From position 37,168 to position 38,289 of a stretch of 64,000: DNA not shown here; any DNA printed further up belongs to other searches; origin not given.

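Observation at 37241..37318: MITE/REP-like long palindromic elements with shared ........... termini inserted exactly at gene 3' ends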

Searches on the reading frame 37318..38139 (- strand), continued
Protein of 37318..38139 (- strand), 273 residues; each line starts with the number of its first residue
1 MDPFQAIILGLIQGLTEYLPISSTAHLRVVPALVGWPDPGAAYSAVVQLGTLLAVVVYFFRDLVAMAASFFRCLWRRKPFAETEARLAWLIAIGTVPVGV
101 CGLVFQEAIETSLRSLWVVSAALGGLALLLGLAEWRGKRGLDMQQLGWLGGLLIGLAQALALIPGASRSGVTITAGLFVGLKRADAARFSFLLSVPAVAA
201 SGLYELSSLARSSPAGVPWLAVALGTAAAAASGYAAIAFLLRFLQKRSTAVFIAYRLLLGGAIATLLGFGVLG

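Call 69: search_protein_families(library=ncbifam, proteins=[L127:13439-14509:-], max_evalue=0.01)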
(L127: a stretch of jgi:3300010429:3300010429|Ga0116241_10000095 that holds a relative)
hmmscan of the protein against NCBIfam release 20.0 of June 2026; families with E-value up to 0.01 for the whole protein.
L127:13439-14509:- (356 aa): 1 family
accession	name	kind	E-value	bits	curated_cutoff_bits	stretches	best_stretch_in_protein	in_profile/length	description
NF047646.1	REP_Tyr_transpos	equivalog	5.6e-12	45.8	80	1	47-177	8-144/146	REP-associated tyrosine transposase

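Call 87: list_cluster_members(proteins=[L089:1899-2543:+, L089:1932-2543:+, L127:13442-14509:-, L126:13442-14401:-])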
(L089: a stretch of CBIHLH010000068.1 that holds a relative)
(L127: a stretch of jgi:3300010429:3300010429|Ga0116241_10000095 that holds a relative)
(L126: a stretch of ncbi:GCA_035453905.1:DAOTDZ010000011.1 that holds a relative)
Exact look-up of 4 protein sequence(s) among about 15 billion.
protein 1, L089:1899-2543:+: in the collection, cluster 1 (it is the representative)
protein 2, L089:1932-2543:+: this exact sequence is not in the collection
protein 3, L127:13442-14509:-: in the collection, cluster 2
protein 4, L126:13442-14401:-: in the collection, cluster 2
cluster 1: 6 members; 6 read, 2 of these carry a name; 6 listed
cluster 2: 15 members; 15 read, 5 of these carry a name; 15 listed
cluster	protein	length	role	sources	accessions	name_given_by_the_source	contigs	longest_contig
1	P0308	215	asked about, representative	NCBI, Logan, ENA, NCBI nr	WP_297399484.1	transposase [uncultured Marinobacter sp.]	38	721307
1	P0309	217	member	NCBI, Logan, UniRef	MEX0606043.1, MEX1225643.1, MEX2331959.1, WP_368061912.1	MAG: transposase [Marinobacter sp.] | REP-associated tyrosine transposase n=1 Tax=Marinobacter sp. TaxID=50741 ...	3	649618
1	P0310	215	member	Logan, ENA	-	-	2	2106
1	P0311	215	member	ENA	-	-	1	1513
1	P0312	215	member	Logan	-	-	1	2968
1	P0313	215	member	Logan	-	-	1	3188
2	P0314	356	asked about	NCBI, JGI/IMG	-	-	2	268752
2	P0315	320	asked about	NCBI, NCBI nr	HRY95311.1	MAG TPA: transposase [Myxococcota bacterium] | transposase [Myxococcota bacterium]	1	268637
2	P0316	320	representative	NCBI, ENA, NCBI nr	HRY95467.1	MAG TPA: transposase [Myxococcota bacterium] | transposase [Myxococcota bacterium]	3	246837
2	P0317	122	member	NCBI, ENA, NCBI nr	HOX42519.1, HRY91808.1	MAG TPA: transposase [Myxococcota bacterium] | transposase [Myxococcota bacterium]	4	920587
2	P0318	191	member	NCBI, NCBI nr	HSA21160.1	MAG TPA: transposase, partial [Myxococcota bacterium] | transposase [Myxococcota bacterium]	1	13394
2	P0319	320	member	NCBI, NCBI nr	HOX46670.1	MAG TPA: transposase, partial [Myxococcota bacterium] | transposase [Myxococcota bacterium]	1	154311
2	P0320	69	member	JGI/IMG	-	-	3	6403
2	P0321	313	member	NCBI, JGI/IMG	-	-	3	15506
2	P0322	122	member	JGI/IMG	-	-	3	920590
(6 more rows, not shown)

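Call 95: search_protein_representatives(protein=P0308)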
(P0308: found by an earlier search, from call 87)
Query: 215 residues. Proteins with E-value up to 0.001 (for the whole library): 33893; up to 1e-10: 14325; up to 1e-30: 510. The best 150 are listed.
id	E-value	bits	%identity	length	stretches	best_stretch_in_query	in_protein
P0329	2.9e-75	269.0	55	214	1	1-211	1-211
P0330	1.2e-63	231.1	51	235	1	1-211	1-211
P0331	7.6e-60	218.6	50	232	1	2-209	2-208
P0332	2.4e-57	210.4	46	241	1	1-210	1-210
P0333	1.5e-56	207.8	48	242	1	1-214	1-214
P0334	1.6e-56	207.7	46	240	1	1-214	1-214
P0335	3.4e-56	206.7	47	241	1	1-213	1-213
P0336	4.4e-55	203.0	50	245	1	1-208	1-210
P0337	2.9e-54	200.4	46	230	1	1-214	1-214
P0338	4.4e-54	199.8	47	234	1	1-214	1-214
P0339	5.0e-54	199.6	47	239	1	1-214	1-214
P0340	1.2e-53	198.4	44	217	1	1-210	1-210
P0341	1.3e-53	198.3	44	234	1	1-210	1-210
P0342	2.3e-53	197.4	45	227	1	1-208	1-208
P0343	2.4e-53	197.4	46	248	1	1-206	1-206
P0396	1.4e-44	168.7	39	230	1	1-215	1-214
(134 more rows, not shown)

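Call 96: find_encoding_contigs(protein=P0329, flank=3000, max_places=4)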
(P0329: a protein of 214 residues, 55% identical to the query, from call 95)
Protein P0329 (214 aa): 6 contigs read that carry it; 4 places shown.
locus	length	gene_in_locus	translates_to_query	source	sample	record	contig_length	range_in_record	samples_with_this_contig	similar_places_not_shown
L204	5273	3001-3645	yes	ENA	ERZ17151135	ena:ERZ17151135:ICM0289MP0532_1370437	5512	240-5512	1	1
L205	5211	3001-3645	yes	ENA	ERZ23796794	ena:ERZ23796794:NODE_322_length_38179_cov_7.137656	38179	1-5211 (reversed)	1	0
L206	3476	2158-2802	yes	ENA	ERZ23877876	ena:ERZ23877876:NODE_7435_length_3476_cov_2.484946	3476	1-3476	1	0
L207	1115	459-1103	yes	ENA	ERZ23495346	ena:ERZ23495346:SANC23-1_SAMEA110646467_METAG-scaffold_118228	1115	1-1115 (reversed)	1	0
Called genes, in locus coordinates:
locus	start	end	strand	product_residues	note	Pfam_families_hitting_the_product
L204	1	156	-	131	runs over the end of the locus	?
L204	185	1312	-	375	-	PF02706:Wzz, PF13807:GNVR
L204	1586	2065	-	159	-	PF02357:NusG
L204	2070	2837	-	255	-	PF00459:Inositol_P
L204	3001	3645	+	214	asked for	PF01797:Y1_Tnp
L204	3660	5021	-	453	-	PF00753:Lactamase_B, PF23023:Anti-Pycsar_Apyc1 (weak), PF12706:Lactamase_B_2, PF16661:Lactamase_B_6, PF10996:Beta-Casp, PF07521:RMMBL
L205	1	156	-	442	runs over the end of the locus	PF00753:Lactamase_B, PF12706:Lactamase_B_2 (faint), PF10996:Beta-Casp, PF07521:RMMBL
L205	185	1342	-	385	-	PF02706:Wzz, PF13807:GNVR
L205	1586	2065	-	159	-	PF02357:NusG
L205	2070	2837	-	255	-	PF00459:Inositol_P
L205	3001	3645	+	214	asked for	PF01797:Y1_Tnp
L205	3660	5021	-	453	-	PF00753:Lactamase_B, PF23023:Anti-Pycsar_Apyc1 (weak), PF12706:Lactamase_B_2, PF16661:Lactamase_B_6, PF10996:Beta-Casp, PF07521:RMMBL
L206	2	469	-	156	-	?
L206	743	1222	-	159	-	PF02357:NusG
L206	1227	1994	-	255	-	PF00459:Inositol_P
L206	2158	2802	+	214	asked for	PF01797:Y1_Tnp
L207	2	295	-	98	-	?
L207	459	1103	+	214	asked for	PF01797:Y1_Tnp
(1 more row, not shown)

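Call 97: find_encoding_contigs(protein=P0340, flank=3000, max_places=4)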
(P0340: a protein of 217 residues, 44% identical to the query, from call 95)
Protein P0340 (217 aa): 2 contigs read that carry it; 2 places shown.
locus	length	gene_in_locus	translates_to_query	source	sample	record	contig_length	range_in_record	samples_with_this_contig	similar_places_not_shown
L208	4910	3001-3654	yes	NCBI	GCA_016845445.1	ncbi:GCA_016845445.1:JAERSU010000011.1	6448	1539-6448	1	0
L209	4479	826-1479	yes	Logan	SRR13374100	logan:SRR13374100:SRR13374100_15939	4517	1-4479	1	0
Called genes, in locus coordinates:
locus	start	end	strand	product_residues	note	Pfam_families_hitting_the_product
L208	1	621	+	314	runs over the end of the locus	PF01545:Cation_efflux, PF16916:ZT_dimer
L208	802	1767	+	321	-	PF03446:NAD_binding_2, PF03807:F420_oxidored (weak), PF14833:NAD_binding_11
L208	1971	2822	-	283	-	PF01479:S4, PF00849:PseudoU_synth_2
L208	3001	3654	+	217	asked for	PF01797:Y1_Tnp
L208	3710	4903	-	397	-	PF05940:NnrS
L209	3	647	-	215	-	?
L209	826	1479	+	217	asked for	PF01797:Y1_Tnp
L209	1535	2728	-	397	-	PF05940:NnrS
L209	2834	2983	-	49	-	-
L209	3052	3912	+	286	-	-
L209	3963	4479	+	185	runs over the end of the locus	?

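Call 98: find_encoding_contigs(protein=P0396, flank=3000, max_places=4)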
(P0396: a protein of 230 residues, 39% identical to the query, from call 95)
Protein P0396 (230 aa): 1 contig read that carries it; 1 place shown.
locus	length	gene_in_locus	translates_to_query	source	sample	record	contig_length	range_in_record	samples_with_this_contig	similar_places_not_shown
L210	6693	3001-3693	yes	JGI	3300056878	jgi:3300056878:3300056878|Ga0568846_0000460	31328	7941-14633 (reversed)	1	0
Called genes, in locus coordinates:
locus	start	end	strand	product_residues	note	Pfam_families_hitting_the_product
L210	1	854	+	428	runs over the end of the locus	PF19289:PmbA_TldD_3rd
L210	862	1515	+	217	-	PF00230:MIP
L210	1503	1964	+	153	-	PF01451:LMWPc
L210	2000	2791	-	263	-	PF00378:ECH_1, PF16113:ECH_2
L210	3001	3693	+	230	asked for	PF01797:Y1_Tnp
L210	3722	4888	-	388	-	PF02771:Acyl-CoA_dh_N, PF02770:Acyl-CoA_dh_M, PF00441:Acyl-CoA_dh_1, PF08028:Acyl-CoA_dh_2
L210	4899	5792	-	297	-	PF03328:HpcH_HpaI, PF15617:C-C_Bond_Lyase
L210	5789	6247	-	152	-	PF19315:MC_hydratase, PF01575:MaoC_dehydratas, PF13452:FAS1_DH_region (weak)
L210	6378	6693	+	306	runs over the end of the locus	PF00296:Bac_luciferase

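Call 100: search_solved_structures(query=P0308, max_evalue=0.001, show_alignments=1)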
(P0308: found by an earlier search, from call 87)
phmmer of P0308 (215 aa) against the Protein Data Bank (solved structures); distinct sequences matched with E-value up to 0.001: 1.
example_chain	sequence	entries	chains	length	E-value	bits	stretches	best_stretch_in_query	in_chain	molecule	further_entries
4er8_A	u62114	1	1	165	8.4e-05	25.5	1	42-143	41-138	TnpArep for protein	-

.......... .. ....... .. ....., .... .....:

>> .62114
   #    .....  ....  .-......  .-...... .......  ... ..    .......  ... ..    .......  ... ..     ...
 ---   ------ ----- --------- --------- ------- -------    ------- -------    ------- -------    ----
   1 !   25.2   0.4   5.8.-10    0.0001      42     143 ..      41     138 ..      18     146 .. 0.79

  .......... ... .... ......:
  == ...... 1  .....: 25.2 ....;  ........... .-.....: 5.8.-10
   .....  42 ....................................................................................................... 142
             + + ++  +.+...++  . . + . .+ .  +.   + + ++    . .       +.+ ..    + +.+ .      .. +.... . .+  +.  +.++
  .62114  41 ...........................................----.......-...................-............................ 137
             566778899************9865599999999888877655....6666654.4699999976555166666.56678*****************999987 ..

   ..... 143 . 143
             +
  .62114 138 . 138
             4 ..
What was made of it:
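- The only solved relative is E. coli TnpArep, 4ER8 (call 100).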
